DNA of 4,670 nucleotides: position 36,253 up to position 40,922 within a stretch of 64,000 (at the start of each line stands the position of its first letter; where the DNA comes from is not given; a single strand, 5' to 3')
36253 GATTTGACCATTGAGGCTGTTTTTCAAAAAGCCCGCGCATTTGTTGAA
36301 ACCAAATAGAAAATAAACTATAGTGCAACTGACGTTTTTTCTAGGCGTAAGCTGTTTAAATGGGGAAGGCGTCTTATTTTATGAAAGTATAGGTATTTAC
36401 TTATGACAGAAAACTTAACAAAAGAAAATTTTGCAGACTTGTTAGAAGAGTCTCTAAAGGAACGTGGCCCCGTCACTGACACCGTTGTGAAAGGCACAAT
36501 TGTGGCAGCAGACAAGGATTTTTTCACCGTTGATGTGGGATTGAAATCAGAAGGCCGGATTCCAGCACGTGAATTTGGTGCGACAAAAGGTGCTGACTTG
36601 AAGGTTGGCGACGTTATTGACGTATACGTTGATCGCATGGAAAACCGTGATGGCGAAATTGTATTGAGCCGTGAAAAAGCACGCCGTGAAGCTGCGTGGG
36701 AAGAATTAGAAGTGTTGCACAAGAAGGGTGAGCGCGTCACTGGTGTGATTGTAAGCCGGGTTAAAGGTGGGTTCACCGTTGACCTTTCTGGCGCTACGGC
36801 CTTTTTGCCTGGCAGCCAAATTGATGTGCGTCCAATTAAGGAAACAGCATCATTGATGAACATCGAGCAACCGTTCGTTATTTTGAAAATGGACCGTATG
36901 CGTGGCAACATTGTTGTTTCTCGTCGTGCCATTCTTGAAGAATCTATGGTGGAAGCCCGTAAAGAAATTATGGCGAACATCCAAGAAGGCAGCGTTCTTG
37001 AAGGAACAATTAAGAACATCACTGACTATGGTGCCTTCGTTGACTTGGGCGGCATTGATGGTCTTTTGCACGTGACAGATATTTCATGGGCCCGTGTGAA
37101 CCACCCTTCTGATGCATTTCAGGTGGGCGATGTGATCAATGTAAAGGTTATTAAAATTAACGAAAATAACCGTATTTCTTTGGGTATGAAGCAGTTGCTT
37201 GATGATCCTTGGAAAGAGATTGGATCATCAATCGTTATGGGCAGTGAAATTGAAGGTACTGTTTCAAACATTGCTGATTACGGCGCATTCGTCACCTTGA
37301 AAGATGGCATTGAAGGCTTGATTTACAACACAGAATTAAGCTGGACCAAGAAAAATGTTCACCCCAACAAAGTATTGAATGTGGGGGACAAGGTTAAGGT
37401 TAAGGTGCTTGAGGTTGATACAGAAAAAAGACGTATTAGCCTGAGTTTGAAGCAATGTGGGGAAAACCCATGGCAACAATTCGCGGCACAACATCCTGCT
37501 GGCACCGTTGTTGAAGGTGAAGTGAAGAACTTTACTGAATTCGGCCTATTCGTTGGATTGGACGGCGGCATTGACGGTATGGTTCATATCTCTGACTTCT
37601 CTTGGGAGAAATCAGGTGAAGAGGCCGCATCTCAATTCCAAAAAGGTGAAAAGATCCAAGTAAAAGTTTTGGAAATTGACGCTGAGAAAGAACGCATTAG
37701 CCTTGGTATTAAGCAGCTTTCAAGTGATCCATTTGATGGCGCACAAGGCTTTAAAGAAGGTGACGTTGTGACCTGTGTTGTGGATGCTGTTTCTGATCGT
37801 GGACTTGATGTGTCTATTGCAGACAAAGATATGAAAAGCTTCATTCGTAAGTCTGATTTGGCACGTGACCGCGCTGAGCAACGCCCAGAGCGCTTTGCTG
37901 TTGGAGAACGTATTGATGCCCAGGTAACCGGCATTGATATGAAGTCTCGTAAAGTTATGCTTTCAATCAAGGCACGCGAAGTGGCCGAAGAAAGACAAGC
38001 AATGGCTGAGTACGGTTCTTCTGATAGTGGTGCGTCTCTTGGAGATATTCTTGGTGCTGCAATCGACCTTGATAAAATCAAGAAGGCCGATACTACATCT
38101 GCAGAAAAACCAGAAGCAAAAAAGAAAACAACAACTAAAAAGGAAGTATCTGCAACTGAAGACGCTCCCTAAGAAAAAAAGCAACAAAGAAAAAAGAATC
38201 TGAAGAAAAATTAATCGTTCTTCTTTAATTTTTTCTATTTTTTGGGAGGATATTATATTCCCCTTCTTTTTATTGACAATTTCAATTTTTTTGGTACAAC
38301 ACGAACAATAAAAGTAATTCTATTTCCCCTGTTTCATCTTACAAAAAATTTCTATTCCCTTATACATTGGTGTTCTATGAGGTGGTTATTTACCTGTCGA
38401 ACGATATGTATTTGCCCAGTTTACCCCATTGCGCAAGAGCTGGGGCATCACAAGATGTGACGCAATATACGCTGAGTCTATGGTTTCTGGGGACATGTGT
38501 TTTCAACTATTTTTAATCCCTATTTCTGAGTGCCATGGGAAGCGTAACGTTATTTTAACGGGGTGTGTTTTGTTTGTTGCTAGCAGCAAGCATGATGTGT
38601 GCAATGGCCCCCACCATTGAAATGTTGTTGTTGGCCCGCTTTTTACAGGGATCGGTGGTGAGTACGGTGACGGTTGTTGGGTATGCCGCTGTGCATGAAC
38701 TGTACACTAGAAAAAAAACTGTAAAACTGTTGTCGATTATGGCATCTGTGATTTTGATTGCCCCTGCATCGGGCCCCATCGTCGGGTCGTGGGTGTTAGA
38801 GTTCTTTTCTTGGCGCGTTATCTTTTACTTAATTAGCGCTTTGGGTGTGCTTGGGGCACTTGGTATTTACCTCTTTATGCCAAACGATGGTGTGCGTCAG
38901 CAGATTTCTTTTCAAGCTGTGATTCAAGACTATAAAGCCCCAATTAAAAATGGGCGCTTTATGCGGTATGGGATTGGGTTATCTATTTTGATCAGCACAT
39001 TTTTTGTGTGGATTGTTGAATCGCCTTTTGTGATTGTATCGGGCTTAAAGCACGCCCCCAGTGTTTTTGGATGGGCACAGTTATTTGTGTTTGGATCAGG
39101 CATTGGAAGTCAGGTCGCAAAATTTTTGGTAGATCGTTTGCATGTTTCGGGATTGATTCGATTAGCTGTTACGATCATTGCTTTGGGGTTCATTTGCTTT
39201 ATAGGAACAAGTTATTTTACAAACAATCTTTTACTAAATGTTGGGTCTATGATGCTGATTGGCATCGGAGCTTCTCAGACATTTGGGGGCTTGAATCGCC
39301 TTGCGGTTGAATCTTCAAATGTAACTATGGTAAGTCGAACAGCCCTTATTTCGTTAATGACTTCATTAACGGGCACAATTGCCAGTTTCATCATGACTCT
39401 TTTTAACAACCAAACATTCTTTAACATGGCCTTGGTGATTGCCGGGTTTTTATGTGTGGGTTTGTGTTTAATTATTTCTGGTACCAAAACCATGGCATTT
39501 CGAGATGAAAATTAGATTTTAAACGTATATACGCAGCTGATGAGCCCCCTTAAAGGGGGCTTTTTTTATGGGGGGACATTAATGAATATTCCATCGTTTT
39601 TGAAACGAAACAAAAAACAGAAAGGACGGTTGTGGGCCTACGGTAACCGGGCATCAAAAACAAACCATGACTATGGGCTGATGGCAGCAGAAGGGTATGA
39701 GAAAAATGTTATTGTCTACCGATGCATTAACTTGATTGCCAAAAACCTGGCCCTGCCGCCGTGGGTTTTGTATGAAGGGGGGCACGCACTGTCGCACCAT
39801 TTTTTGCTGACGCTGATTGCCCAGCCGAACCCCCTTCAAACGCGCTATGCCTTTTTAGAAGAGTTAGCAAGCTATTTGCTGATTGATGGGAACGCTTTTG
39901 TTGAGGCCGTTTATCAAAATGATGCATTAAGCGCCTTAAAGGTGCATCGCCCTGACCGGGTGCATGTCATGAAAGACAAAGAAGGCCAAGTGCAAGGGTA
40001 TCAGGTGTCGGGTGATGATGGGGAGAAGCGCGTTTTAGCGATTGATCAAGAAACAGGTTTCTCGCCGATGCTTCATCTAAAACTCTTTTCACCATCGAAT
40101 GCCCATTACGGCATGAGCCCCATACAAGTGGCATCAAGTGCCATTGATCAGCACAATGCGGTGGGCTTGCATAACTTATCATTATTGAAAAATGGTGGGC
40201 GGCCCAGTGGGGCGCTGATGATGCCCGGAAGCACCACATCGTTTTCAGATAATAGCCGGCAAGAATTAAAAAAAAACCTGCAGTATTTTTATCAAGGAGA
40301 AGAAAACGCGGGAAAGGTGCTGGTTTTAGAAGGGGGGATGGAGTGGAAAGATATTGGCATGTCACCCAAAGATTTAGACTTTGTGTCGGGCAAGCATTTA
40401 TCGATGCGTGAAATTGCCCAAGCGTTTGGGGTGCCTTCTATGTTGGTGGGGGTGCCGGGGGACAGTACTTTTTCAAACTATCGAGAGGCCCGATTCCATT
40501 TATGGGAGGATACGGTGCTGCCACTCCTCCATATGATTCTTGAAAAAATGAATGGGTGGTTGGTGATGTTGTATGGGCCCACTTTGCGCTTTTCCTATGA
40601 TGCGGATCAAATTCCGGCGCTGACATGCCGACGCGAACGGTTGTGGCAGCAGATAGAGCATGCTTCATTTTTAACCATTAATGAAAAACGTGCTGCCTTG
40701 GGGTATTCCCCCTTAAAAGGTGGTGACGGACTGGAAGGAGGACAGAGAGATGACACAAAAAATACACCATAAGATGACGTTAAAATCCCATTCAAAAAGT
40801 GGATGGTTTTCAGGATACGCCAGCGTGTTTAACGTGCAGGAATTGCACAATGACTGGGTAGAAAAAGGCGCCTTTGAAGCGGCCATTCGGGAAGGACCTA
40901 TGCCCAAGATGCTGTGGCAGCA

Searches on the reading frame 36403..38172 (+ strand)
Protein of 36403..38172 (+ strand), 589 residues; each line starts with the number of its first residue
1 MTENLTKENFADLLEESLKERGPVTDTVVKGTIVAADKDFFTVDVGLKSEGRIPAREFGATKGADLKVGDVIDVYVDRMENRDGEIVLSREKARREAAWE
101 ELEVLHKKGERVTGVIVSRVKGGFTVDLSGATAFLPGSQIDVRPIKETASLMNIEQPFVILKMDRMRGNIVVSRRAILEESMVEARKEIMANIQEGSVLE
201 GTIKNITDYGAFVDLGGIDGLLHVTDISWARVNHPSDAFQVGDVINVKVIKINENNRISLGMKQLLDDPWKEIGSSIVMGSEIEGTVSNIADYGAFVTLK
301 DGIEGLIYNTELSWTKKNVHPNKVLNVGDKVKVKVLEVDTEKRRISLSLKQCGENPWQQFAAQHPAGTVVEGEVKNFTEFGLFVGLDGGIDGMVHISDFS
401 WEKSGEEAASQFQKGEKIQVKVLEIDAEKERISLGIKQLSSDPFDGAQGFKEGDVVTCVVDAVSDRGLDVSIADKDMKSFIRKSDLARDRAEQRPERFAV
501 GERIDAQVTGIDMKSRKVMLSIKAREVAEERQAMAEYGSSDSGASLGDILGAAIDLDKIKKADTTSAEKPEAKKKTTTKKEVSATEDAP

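Call 22: search_protein_families(library=ncbifam, proteins=[window:36403-38172:+])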
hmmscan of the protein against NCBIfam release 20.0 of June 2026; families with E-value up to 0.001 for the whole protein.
window:36403-38172:+ (589 aa): 35 families (the best 25 are shown)
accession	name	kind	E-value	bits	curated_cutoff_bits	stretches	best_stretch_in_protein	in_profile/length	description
NF004955.0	PRK06299.1-5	equivalog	1.6e-256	852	878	1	3-557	5-562/566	30S ribosomal protein S1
NF004952.0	PRK06299.1-2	equivalog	1.5e-200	667.4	524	1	5-552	28-576/580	30S ribosomal protein S1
NF004954.0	PRK06299.1-4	equivalog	9e-200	664.6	727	1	7-554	2-556/560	30S ribosomal protein S1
NF004951.0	PRK06299.1-1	equivalog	9.5e-190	631.6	918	1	7-542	2-539/556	30S ribosomal protein S1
TIGR00717.1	rpsA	equivalog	2.4e-189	630.2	577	1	8-523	1-516/516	30S ribosomal protein S1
NF000907.0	PRK00087.1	equivalog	1.3e-165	552.4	624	3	5-352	282-635/671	bifunctional 4-hydroxy-3-methylbut-2-enyl diphosphate reductase/30S ribosomal protein S1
NF004953.0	PRK06299.1-3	equivalog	2.4e-165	551.1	720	1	5-557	27-559/580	30S ribosomal protein S1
NF005208.0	PRK06676.1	equivalog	4.5e-160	532.9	368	3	12-358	4-356/391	30S ribosomal protein S1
NF005911.0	PRK07899.1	equivalog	5.9e-131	437.5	691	3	26-312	36-326/486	30S ribosomal protein S1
NF010379.0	PRK13806.1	equivalog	7.2e-121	404.2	648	2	6-392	13-405/491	30S ribosomal protein S1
NF004956.0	PRK06299.1-6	equivalog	2.2e-116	389.7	711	1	4-551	11-550/554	30S ribosomal protein S1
NF005639.0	PRK07400.1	equivalog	9.1e-61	205.4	460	3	5-269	13-271/318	30S ribosomal protein S1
NF005973.0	PRK08059.1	equivalog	3.6e-55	185.3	148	4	277-358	5-85/123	S1 domain-containing post-transcriptional regulator GSP13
NF040579.1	S1_dom_CvfD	subfamily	1.1e-52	177.1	117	4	279-358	3-81/113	CvfD/Ygs/GSP13 family RNA-binding post-transcriptional regulator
NF008805.1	PRK11824.1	equivalog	2e-46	158.7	471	3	180-264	597-682/683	polyribonucleotide nucleotidyltransferase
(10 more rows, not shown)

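Call 23: find_homologous_proteins(query=window:36403-38172:+, max_evalue=1e-100)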
Query window:36403-38172:+ (589 aa): 8000 proteins with E <= 1e-100 among 8000 candidates; the best 120 are listed.
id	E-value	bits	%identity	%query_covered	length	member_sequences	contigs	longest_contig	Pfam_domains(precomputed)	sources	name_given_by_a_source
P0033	0.0e+0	1275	100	100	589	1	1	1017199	PF17092.12,PF24682.2,PF00575.30,PF23459.2,PF18614.8,PF24685.2,PF21710.4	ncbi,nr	ncbi:MAG: 30S ribosomal protein S1 [Holosporaceae bacterium]|nr:MAG: 30S ribosomal protein S1 [Holos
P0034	0.0e+0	1275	100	100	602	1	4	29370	PF17092.12,PF00575.30,PF23459.2,PF18614.8,PF24685.2,PF21710.4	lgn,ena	-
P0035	0.0e+0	1040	84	96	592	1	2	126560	PF17092.12,PF24682.2,PF00575.30,PF23459.2,PF18614.8,PF24685.2,PF21710.4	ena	-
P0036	0.0e+0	1030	82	95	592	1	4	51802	PF24682.2,PF00575.30,PF23459.2,PF24685.2,PF21710.4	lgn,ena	-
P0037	2.6e-285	965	77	95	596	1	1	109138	PF17092.12,PF00575.30,PF23459.2,PF18614.8,PF24685.2,PF21710.4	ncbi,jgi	jgi:small subunit ribosomal protein S1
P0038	1.2e-284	963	76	94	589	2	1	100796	PF17092.12,PF00575.30,PF23459.2,PF18614.8,PF24685.2,PF21710.4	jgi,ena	jgi:small subunit ribosomal protein S1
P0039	3.4e-284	962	76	96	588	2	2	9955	PF17092.12,PF24682.2,PF00575.30,PF23459.2,PF18614.8,PF24685.2,PF21710.4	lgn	-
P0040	6.1e-284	961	77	96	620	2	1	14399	PF00575.30,PF23459.2,PF21710.4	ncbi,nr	ncbi:30S ribosomal protein S1 [Alphaproteobacteria bacterium]|nr:30S ribosomal protein S1 [Alphaprot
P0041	2.2e-283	959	76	97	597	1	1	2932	PF00575.30,PF23459.2,PF24685.2,PF21710.4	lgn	-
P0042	2.2e-282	956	75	94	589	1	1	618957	PF17092.12,PF00575.30,PF23459.2,PF18614.8,PF24685.2,PF21710.4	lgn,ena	-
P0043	3.7e-281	952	75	97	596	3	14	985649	PF17092.12,PF00575.30,PF23459.2,PF13509.13,PF21710.4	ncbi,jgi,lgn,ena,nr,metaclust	ncbi:MAG: 30S ribosomal protein S1 [Alphaproteobacteria bacterium RIFCSPLOWO2_01_FULL_45_8]|nr:MAG: 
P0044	5.1e-280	948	76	95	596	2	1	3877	PF00575.30,PF23459.2,PF18614.8,PF24685.2,PF21710.4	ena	-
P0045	5.4e-280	948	75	95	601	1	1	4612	PF17092.12,PF00575.30,PF23459.2,PF21710.4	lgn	-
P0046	8.6e-249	845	67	97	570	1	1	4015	PF00575.30,PF23459.2,PF13509.13,PF24685.2,PF21710.4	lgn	-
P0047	6.2e-245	832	-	-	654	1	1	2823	PF17092.12,PF00575.30,PF23459.2,PF18614.8,PF21710.4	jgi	-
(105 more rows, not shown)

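Call 25: find_encoding_contigs(protein=P0033, flank=500, max_places=3)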
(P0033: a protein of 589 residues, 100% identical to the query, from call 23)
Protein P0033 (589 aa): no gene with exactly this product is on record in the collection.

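Call 28: find_encoding_contigs(protein=P0034, flank=10000, max_places=6)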
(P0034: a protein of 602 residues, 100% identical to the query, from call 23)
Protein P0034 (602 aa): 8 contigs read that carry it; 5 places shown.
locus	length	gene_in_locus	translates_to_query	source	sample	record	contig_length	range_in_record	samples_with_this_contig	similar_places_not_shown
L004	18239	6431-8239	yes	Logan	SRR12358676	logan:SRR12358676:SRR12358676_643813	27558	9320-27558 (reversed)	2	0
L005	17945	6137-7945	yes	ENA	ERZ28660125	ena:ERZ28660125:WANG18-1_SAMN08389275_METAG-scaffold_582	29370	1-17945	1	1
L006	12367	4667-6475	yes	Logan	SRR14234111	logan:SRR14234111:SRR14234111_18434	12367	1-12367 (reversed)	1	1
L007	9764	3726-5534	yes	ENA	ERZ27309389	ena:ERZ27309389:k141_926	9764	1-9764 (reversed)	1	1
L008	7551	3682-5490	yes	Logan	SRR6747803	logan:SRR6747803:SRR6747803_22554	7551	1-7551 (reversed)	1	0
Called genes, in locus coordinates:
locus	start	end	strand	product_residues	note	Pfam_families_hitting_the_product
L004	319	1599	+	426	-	-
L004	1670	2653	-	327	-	PF01641:SelR, PF01625:PMSR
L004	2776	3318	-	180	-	PF00881:Nitroreductase, PF14512:TM1586_NiRdase (faint)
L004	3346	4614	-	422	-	PF02205:WH2 (weak)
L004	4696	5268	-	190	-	-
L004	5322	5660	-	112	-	PF13237:Fer4_10 (weak), PF14697:Fer4_21 (faint), PF13183:Fer4_8 (faint), PF12838:Fer4_7 (weak), PF12797:Fer4_2 (weak), PF12837:Fer4_6 (weak), PF00037:Fer4, PF11953:DUF3470, +2 more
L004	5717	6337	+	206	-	PF02224:Cytidylate_kin, PF13189:Cytidylate_kin2 (weak), PF13207:AAA_17 (weak), PF13238:AAA_18 (weak)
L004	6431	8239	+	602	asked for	PF17092:PCB_OB (faint), PF21710:Spt6_S1 (faint), PF00575:S1, PF18614:RNase_II_C_S1 (faint), PF00575:S1, PF00575:S1, PF23459:S1_RRP5, PF00575:S1, +1 more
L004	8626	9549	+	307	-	PF07690:MFS_1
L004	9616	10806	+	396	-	PF04860:Phage_portal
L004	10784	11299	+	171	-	PF04586:Peptidase_S78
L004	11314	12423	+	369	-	PF05065:Phage_capsid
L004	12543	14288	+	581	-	PF27087:LRR_TMOD-LMOD (faint), PF12799:LRR_4 (faint), PF00560:LRR_1 (faint), PF13855:LRR_8 (faint), PF13516:LRR_6 (faint)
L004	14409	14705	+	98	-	-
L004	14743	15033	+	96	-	-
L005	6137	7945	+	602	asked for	PF17092:PCB_OB (faint), PF21710:Spt6_S1 (faint), PF00575:S1, PF18614:RNase_II_C_S1 (faint), PF00575:S1, PF00575:S1, PF23459:S1_RRP5, PF00575:S1, +1 more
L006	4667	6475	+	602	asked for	PF17092:PCB_OB (faint), PF21710:Spt6_S1 (faint), PF00575:S1, PF18614:RNase_II_C_S1 (faint), PF00575:S1, PF00575:S1, PF23459:S1_RRP5, PF00575:S1, +1 more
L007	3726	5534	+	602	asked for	PF17092:PCB_OB (faint), PF21710:Spt6_S1 (faint), PF00575:S1, PF18614:RNase_II_C_S1 (faint), PF00575:S1, PF00575:S1, PF23459:S1_RRP5, PF00575:S1, +1 more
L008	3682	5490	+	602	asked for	PF17092:PCB_OB (faint), PF21710:Spt6_S1 (faint), PF00575:S1, PF18614:RNase_II_C_S1 (faint), PF00575:S1, PF00575:S1, PF23459:S1_RRP5, PF00575:S1, +1 more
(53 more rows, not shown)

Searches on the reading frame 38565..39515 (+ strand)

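Call 22: search_protein_families(library=ncbifam, proteins=[window:38565-39515:+])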
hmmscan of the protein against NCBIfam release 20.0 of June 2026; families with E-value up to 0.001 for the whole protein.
window:38565-39515:+ (316 aa): 30 families (the best 25 are shown)
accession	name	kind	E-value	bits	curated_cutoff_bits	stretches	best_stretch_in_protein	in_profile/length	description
TIGR00710.1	efflux_Bcr_CflA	subfamily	1.1e-37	130.3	200.9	1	6-294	81-372/385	Bcr/CflA family efflux MFS transporter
NF011931.1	PRK15402.1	subfamily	1.4e-34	119.7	439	1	9-307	88-393/401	MdfA family multidrug efflux MFS transporter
NF052292.1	efflux_CraA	equivalog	1.4e-33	116.6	725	1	9-298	94-385/409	chloramphenicol efflux MFS transporter CraA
NF011932.2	PRK15403.1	equivalog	4e-26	92.1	700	1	4-298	87-385/402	multidrug efflux MFS transporter MdtM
NF033134.0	cmlA_floR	equivalog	1.9e-20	73.7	450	1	5-301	85-382/388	CmlA/FloR family chloramphenicol efflux MFS transporter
NF008314.0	PRK11102.1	equivalog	1.8e-19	70.2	303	1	7-300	87-382/396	Bcr/CflA family multidrug efflux MFS transporter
NF053813.1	MFS_TcaB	equivalog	3.6e-19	68.8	475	1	4-302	80-384/396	putative multidrug effflux MFS transporter TcaB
TIGR00711.1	efflux_EmrB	subfamily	3.9e-18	65.5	230.2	1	7-118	79-190/485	DHA2 family efflux MFS transporter permease subunit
TIGR00880.1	2_A_01_02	superfamily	2e-17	63.6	131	1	2-106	35-139/141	multidrug resistance protein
NF007782.0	PRK10473.1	subfamily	2.8e-15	56.3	417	1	4-309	77-383/394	MdtL family multidrug efflux MFS transporter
NF008270.1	PRK11043.1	equivalog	4.3e-13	49.1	430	1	4-293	79-368/382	purine nucleoside transporter PunC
NF000218.1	FexA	exception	4e-12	45.5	900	1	4-107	95-198/475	chloramphenicol/florfenicol efflux MFS transporter FexA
NF040856.1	FexB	exception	4.8e-12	45.4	950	1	4-117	88-201/469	chloramphenicol/florfenicol efflux MFS transporter FexB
NF007799.0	PRK10504.1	subfamily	6.9e-12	45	426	1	4-111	84-191/471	multidrug transporter subunit MdtD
NF000072.1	MFS_efflux_PexA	equivalog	8.9e-12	44.9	800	1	6-303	91-394/415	phenicol efflux MFS transporter PexA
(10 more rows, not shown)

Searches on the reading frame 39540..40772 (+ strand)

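Call 22: search_protein_families(library=ncbifam, proteins=[window:39540-40772:+])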
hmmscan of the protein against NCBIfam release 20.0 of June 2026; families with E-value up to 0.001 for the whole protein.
window:39540-40772:+ (410 aa): 1 family
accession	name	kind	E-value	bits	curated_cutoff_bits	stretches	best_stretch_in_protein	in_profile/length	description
TIGR01537.1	portal_HK97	equivalog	5.7e-63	213.1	112.05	1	51-394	4-343/343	phage portal protein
